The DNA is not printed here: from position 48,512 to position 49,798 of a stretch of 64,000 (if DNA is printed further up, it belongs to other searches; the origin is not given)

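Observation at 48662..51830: Form III RuBisCO operon (R15P isomerase - RuBisCO) lying tail-to-tail, 3 bp apart, with a class II phosphoribulokinase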

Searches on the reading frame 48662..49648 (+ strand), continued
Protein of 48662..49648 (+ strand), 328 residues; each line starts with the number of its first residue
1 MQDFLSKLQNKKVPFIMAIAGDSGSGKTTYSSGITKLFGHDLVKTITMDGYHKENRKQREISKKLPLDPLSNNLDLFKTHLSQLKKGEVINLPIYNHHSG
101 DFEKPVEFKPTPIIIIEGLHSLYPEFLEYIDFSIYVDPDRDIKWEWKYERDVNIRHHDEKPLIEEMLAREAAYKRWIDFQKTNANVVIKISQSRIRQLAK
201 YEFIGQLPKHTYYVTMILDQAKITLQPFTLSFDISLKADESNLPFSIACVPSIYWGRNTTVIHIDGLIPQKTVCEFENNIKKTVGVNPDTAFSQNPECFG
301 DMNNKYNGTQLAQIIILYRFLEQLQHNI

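Call 15: find_related_loci(query=window:48662-49648:+, collection=genome_contigs, flank=8000)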
Query window:48662-49648:+ (328 aa) in genome_contigs; peptide patterns used: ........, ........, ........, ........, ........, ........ (x = any residue, [..] = any of these).
92 stretches matched a pattern; 16 encode a relative of the query (tblastn E <= 1e-3); 16 distinct loci.
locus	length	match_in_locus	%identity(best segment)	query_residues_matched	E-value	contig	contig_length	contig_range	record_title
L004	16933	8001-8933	54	8-324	9e-118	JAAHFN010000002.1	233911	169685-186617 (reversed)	MAG: Oscillatoria sp. SIO1A7 1A7_NODE_2, whole genome shotgun sequence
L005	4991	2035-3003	54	1-324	5e-118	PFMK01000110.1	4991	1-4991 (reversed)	MAG: Candidatus Gottesmanbacteria bacterium CG_4_10_14_0_8_um_filter_37_24 CG_4_10_14_0.8_um_filter_scaffold_13173_c, wh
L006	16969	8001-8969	51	6-328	2e-114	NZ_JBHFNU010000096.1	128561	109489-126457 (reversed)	Aerosakkonema sp. BLCC-F183 bin1.fa-96, whole genome shotgun sequence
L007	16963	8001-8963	52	6-328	1e-113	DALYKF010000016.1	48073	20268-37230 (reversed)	MAG TPA_asm: Coleofasciculaceae cyanobacterium CTOTU46641 NODE_17_length_48073_cov_17.727644, whole genome shotgun seque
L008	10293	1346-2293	51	6-328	2e-109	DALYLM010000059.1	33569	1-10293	MAG TPA_asm: Coleofasciculaceae cyanobacterium CTOTU46674 NODE_96_length_33569_cov_25.855762, whole genome shotgun seque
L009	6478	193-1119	50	8-322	3e-106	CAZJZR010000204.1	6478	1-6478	MAG TPA_asm: uncultured bacterium isolate binchicken_co209_84 genome assembly, contig: NODE_11112_length_6478_cov_6.3545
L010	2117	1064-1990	50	8-322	3e-111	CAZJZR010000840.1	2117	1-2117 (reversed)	MAG TPA_asm: uncultured bacterium isolate binchicken_co209_84 genome assembly, contig: NODE_53678_length_2117_cov_7.5780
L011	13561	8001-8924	50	12-328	4e-103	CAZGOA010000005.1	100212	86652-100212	MAG TPA_asm: uncultured Gammaproteobacteria bacterium isolate binchicken_co277_142 genome assembly, contig: NODE_467_len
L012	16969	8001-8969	49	4-328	7e-102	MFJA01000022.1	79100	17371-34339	MAG: Candidatus Gottesmanbacteria bacterium RBG_16_37_8 RBG_16_scaffold_1681, whole genome shotgun sequence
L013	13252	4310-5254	50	1-324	1e-100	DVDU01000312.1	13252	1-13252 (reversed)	MAG TPA_asm: Oscillatoriaceae cyanobacterium M33_DOE_052 k141_56505, whole genome shotgun sequence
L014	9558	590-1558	45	6-328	6e-99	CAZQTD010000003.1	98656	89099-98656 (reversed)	MAG TPA_asm: uncultured Gammaproteobacteria bacterium isolate binchicken_co58_20 genome assembly, contig: NODE_165_lengt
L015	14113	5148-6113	50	2-328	4e-98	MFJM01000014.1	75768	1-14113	MAG: Candidatus Gottesmanbacteria bacterium RIFCSPHIGHO2_02_FULL_39_14 rifcsphigho2_02_scaffold_1631, whole genome shotg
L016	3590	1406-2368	46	1-328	2e-96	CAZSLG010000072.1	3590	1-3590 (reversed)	MAG TPA_asm: uncultured Gammaproteobacteria bacterium isolate SRP062349_co5_136 genome assembly, contig: NODE_24542_leng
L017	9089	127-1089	45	1-328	1e-93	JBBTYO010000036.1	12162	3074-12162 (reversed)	MAG: Patescibacteria group bacterium isolate H41-bin094_1 H41_bin094_1_000000000036, whole genome shotgun sequence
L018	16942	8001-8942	40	2-324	2e-91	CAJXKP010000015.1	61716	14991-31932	MAG TPA_asm: uncultured Ectothiorhodospiraceae bacterium isolate SRR6193124_bin.15_MetaBAT_v2.12.1_MAG genome assembly,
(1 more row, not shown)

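Call 23: list_cluster_members(proteins=[P0121, window:48662-49648:+, window:50913-51812:-])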
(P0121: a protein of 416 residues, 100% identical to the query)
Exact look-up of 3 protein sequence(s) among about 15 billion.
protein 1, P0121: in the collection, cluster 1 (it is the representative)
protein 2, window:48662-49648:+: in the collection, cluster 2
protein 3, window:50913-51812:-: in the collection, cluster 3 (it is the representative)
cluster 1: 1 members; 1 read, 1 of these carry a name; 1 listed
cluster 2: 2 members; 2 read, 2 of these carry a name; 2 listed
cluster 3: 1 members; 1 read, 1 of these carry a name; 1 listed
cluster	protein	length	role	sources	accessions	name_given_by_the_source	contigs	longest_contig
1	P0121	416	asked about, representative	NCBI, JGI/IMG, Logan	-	ribulose-bisphosphate carboxylase large chain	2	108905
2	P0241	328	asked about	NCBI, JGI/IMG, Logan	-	phosphoribulokinase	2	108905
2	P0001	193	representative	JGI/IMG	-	phosphoribulokinase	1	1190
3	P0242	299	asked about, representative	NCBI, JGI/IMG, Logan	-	ribose 1,5-bisphosphate isomerase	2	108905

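Call 38: search_protein_families(library=ncbifam, proteins=[L017:1122-2510:-, L017:61-1125:+, L011:6449-7837:-], max_evalue=1e-20)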
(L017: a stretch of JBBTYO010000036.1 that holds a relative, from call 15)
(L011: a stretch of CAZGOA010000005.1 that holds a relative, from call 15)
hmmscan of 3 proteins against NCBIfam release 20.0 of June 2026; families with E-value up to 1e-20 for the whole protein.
L017:1122-2510:- (462 aa): 6 families
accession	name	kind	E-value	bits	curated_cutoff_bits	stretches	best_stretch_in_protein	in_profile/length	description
TIGR03326.1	rubisco_III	equivalog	3.4e-115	385.3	497.45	1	17-454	8-426/426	type III ribulose-bisphosphate carboxylase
NF003252.0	PRK04208.1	subfamily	1.7e-113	379.7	438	1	17-448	23-439/468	ribulose-bisphosphate carboxylase large subunit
NF010002.0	PRK13475.1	equivalog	7.1e-67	226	489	1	20-454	21-440/459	ribulose-bisphosphate carboxylase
NF042437.1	OxoIsoapPDcar_OiaX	equivalog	7.6e-45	153.4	700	1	101-454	89-411/412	3-oxo-isoapionate-4-phosphate decarboxylase OiaX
NF007095.0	PRK09549.1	equivalog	4.4e-40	137.4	409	1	42-457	19-404/407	2,3-diketo-5-methylthiopentyl-1-phosphate enolase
TIGR03332.1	salvage_mtnW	equivalog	2.2e-30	105.6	513.6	1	78-455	66-407/407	2,3-diketo-5-methylthiopentyl-1-phosphate enolase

L017:61-1125:+ (354 aa): 3 families
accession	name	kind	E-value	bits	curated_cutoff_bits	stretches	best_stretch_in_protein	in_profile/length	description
NF005655.0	PRK07429.1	subfamily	2.2e-83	280.1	236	1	29-347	4-322/326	phosphoribulokinase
NF004018.0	PRK05480.1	equivalog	6e-25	87.9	180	1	31-208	4-186/210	uridine kinase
TIGR00235.1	udk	equivalog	1.8e-22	80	220.3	1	33-208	6-186/207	uridine kinase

L011:6449-7837:- (462 aa): 6 families
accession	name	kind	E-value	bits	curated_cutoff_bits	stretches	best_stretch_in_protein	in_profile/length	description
TIGR03326.1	rubisco_III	equivalog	1.2e-116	390.1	497.45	1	17-454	8-426/426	type III ribulose-bisphosphate carboxylase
NF003252.0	PRK04208.1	subfamily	5.8e-111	371.3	438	1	17-455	23-456/468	ribulose-bisphosphate carboxylase large subunit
NF010002.0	PRK13475.1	equivalog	4.2e-66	223.5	489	1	20-455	21-441/459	ribulose-bisphosphate carboxylase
NF042437.1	OxoIsoapPDcar_OiaX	equivalog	2.9e-48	164.7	700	1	88-455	77-412/412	3-oxo-isoapionate-4-phosphate decarboxylase OiaX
NF007095.0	PRK09549.1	equivalog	1.3e-45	155.6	409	1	38-457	15-404/407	2,3-diketo-5-methylthiopentyl-1-phosphate enolase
TIGR03332.1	salvage_mtnW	equivalog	2.9e-34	118.4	513.6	1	84-455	72-407/407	2,3-diketo-5-methylthiopentyl-1-phosphate enolase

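Call 39: search_solved_structures(query=L017:1122-2510:-, max_evalue=1e-60)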
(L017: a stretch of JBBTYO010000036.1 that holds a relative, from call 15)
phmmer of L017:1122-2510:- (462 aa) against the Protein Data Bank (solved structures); distinct sequences matched with E-value up to 1e-60: 14.
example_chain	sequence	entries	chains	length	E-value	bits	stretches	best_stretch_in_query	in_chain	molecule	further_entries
8dht_A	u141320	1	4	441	7.6e-80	272.1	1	18-456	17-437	Ribulose bisphosphate carboxylase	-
1geh_A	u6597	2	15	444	1.4e-79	271.2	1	5-456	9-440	RIBULOSE-1,5-BISPHOSPHATE CARBOXYLASE/OXYGENASE | Ribulose bisphosphate carboxylase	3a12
3a13_A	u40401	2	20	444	2.3e-79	270.5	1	5-456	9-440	Ribulose bisphosphate carboxylase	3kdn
3kdo_A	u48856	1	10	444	4.5e-79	269.5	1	5-456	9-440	Ribulose bisphosphate carboxylase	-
3wqp_A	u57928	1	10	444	8.1e-79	268.7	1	5-456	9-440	Ribulose bisphosphate carboxylase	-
6hun_A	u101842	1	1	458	9.2e-79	268.5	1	17-456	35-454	Ribulose bisphosphate carboxylase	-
2cwx_A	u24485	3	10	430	1.9e-73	250.9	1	21-444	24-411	Ribulose bisphosphate carboxylase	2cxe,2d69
7qsx_A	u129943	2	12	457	8.5e-66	225.8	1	11-427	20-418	RubisCO large subunit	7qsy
8qmv_A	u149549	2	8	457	1.3e-65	225.2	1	11-427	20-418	RubisCO large subunit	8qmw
7qvi_A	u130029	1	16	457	1.3e-65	225.2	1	11-430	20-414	RubisCO large subunit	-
7qsv_A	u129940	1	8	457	2.4e-65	224.3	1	11-434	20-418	RubisCO large subunit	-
7qsz_A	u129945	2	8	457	3.6e-65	223.7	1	11-427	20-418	RubisCO large subunit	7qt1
8u66_A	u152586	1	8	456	2.5e-64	220.9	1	10-430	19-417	Rubisco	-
7qsw_A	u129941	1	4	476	3.4e-63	217.2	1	11-434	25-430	RubisCO large subunit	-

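Call 41: find_related_loci(query=A1, collection=metagenome_contigs, flank=4500)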
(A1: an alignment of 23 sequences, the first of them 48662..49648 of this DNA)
Query A1 (328 aa) in metagenome_contigs; peptide patterns used: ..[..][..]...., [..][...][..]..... (x = any residue, [..] = any of these).
209 stretches matched a pattern; 42 encode a relative of the query (tblastn E <= 1e-3); 42 distinct loci.
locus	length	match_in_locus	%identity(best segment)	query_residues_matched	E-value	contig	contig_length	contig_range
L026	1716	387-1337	57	8-326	9e-129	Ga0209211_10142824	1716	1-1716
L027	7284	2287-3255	54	1-324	6e-117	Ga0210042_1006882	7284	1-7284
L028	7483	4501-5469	54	1-324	6e-117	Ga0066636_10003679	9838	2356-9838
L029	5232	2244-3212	54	1-324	3e-117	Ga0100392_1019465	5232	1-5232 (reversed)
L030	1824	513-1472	53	1-322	5e-120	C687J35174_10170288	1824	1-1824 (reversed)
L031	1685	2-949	52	15-328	6e-120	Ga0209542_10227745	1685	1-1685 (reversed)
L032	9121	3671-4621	51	6-328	2e-109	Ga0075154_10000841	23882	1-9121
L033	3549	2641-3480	58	1-280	1e-109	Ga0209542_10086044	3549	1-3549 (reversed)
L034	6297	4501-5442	49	7-326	6e-107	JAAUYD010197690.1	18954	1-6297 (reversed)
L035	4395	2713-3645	50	14-324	3e-105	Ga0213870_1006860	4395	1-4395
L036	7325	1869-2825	51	6-324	1e-104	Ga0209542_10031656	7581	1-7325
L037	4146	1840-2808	47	6-328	9e-104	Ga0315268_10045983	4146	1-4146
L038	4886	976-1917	48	7-326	3e-103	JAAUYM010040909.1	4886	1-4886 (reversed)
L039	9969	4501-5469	49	4-328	1e-101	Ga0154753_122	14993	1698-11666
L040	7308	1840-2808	48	1-325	2e-101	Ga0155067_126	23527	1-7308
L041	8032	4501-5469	48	1-325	2e-101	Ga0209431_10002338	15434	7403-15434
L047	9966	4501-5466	50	2-328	5e-98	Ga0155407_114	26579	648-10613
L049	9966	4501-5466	54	8-328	3e-111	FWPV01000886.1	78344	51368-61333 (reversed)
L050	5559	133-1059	48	8-324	7e-97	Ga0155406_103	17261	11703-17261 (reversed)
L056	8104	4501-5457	45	6-328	4e-89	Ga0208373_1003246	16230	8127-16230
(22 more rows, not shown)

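Call 54: list_cluster_members(proteins=[L017:1122-2510:-, L036:2879-4267:-, L056:5493-6881:-, L050:1110-2498:-, L011:6449-7837:-])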
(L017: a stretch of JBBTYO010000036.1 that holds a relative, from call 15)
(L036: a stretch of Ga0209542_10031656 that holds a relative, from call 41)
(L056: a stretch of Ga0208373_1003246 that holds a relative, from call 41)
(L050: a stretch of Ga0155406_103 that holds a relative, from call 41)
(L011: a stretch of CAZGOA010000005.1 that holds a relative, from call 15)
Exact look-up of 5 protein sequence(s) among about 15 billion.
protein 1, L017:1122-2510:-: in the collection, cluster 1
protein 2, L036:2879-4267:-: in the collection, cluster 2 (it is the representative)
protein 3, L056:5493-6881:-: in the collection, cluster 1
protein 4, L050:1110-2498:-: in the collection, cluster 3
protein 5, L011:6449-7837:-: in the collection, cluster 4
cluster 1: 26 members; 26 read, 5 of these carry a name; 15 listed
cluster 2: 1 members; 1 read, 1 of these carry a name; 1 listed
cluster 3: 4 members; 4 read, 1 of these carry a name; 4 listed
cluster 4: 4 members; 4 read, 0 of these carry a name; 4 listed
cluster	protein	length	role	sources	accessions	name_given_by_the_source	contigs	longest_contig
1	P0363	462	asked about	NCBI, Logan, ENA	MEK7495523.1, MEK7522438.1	MAG: RuBisCO large subunit C-terminal-like domain-containing protein [Patescibacteria ...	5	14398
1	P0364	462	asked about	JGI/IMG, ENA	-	-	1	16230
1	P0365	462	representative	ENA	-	-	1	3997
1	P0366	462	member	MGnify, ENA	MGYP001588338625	FL=1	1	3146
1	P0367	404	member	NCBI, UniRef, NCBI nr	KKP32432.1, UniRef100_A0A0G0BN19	MAG: Ribulose bisphosphate carboxylase, type III [Candidatus Roizmanbacteria bacterium ... | Ribulose bisphosphate carboxylase, type III n=1 Tax=Candidatus Roizmanbacteria bacterium ...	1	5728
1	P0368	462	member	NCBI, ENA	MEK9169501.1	MAG: RuBisCO large subunit C-terminal-like domain-containing protein [Patescibacteria ...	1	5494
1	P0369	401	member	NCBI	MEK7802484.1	MAG: RuBisCO large subunit C-terminal-like domain-containing protein, partial ...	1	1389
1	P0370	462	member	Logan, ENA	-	-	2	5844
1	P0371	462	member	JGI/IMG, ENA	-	-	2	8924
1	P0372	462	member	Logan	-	-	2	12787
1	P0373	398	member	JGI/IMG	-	-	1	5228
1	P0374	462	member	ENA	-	-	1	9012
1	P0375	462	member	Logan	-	-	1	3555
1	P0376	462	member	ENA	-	-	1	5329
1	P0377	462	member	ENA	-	-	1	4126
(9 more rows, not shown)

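Call 63: search_protein_families(library=pfam, proteins=[L006:4239-5426:+, L006:5453-6433:+, L006:6560-7309:+, L006:7183-7845:+, L006:7899-8990:+, L006:8987-10471:+, L006:10541-11044:+, L006:12084-13268:+, L011:1440-1943:+, L011:1940-3223:+], max_evalue=0.00001)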
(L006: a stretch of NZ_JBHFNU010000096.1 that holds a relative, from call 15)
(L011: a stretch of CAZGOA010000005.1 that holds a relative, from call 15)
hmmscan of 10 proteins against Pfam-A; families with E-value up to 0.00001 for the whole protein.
L006:4239-5426:+ (395 aa): 3 families
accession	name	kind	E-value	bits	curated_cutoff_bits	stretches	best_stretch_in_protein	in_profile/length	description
PF01385.25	OrfB_IS605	-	2.4e-22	79.8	30.5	1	169-284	7-117/120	Probable transposase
PF07282.18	Cas12f1-like_TNB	-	5.9e-18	65.2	26.3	1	299-364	2-60/60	Cas12f1-like, TNB domain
PF12323.14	HTH_OrfB_IS605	-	5.9e-07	29.3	21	1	3-38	5-40/47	Helix-turn-helix domain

L006:5453-6433:+ (326 aa): 3 families
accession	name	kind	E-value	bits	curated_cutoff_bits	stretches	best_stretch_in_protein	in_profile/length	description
PF13602.12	ADH_zinc_N_2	-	1.1e-28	101.2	27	1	203-322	1-134/134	Zinc-binding dehydrogenase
PF08240.17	ADH_N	-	1.5e-18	67.3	23.5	1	43-127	2-100/104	Alcohol dehydrogenase GroES-like domain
PF00107.32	ADH_zinc_N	-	2.7e-13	50.5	31.8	1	172-251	1-88/129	Zinc-binding dehydrogenase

L006:6560-7309:+ (249 aa): 9 families
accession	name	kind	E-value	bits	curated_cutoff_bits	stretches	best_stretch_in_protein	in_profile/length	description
PF13510.11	Fer2_4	-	3.7e-20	72.2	22.8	1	16-89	5-81/82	2Fe-2S iron-sulfur cluster binding domain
PF10588.14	NADH-G_4Fe-4S_3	-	2.4e-17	62.6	27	1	96-135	1-40/40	NADH-ubiquinone oxidoreductase-G iron-sulfur binding region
PF22117.2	Fer4_Nqo3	-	7.1e-09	36.2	27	1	155-218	7-66/67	NADH-quinone oxidoreductase subunit 3, ferredoxin-like domain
PF13237.11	Fer4_10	-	2.3e-08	34.3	25.5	1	154-214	4-53/53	4Fe-4S dicluster domain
PF00037.32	Fer4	-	4.6e-08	33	21.1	1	201-218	6-23/24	4Fe-4S binding domain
PF12838.12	Fer4_7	-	5.1e-08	33.7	27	0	203-225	2-24/52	4Fe-4S dicluster domain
PF12837.12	Fer4_6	-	1.2e-07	31.8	25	0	201-218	7-24/24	4Fe-4S binding domain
PF13484.11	Fer4_16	-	3.6e-07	31.3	30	1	203-232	2-30/66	4Fe-4S double cluster binding domain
PF13187.11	Fer4_9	-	4.1e-07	30.4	27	1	158-218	1-52/52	4Fe-4S dicluster domain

L006:7183-7845:+ (220 aa): 1 family
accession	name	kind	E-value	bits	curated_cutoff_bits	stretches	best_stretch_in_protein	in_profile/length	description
PF01058.29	Oxidored_q6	-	1.5e-29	102.7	27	1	52-201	1-126/128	NADH ubiquinone oxidoreductase, 20 Kd subunit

L006:7899-8990:+ (363 aa): 1 family
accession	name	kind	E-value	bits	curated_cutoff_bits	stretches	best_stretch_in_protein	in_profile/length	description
PF00485.24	PRK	-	7.8e-42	143.7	22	1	45-222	1-192/196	Phosphoribulokinase / Uridine kinase family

L006:8987-10471:+ (494 aa): 1 family
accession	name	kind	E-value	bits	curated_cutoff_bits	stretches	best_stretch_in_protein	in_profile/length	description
PF00374.24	NiFeSe_Hases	-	7.2e-33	114.7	25.8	2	60-138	1-79/508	Nickel-dependent hydrogenase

L006:10541-11044:+ (167 aa): 1 family
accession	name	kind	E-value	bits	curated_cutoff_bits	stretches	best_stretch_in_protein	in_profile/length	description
PF02635.20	DsrE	-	4.5e-08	33.7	22.7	1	54-156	3-105/116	DsrE/DsrF-like family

L006:12084-13268:+ (394 aa): 1 family
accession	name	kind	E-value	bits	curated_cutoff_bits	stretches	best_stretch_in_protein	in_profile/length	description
PF07228.17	SpoIIE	-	5.1e-16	59.6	25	1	38-226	2-189/192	Stage II sporulation protein E (SpoIIE)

L011:1440-1943:+ (167 aa): 1 family
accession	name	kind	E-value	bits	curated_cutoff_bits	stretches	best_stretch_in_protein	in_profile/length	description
PF01058.29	Oxidored_q6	-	1e-20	74.2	27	1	23-150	9-126/128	NADH ubiquinone oxidoreductase, 20 Kd subunit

L011:1940-3223:+ (427 aa): 1 family
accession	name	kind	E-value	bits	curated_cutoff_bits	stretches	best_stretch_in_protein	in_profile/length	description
PF00374.24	NiFeSe_Hases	-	4.5e-27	95.6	25.8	2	47-129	7-89/508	Nickel-dependent hydrogenase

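Call 70: find_encoding_contigs(protein=P0003, flank=5000, max_places=1)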
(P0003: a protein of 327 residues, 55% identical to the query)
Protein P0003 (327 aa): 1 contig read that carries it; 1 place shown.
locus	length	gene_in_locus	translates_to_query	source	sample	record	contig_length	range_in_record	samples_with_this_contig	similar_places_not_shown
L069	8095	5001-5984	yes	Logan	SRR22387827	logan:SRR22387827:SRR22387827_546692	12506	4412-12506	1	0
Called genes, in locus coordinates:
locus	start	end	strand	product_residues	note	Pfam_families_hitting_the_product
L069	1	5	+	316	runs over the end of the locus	PF01073:3Beta_HSD, PF01370:Epimerase, PF02719:Polysacc_synt_2, PF04321:RmlD_sub_bind, PF16363:GDP_Man_Dehyd, PF07993:NAD_binding_4 (weak)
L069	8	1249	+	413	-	PF00155:Aminotran_1_2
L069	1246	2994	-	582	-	PF13205:Big_5, PF13529:Peptidase_C39_2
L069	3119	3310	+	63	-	-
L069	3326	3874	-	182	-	-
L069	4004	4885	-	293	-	-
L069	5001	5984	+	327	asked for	PF00485:PRK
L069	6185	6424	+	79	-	PF01910:Thiamine_BP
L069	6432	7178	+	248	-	PF00528:BPD_transp_1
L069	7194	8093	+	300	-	?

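Call 71: find_encoding_contigs(protein=P0004, flank=5000, max_places=1)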
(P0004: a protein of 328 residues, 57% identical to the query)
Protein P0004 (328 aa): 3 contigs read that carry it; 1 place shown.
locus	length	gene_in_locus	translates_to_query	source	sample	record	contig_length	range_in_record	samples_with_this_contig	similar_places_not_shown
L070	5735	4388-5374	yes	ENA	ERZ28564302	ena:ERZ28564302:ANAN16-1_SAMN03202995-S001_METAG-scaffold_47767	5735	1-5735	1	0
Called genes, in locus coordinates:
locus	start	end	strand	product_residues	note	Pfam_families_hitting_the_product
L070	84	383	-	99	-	PF03572:Peptidase_S41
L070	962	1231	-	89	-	-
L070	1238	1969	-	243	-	-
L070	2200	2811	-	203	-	PF00436:SSB, PF22657:SSB_1 (weak)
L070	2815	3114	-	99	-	PF01250:Ribosomal_S6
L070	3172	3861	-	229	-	-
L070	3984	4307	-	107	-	-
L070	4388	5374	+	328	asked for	PF00485:PRK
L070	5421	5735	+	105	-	?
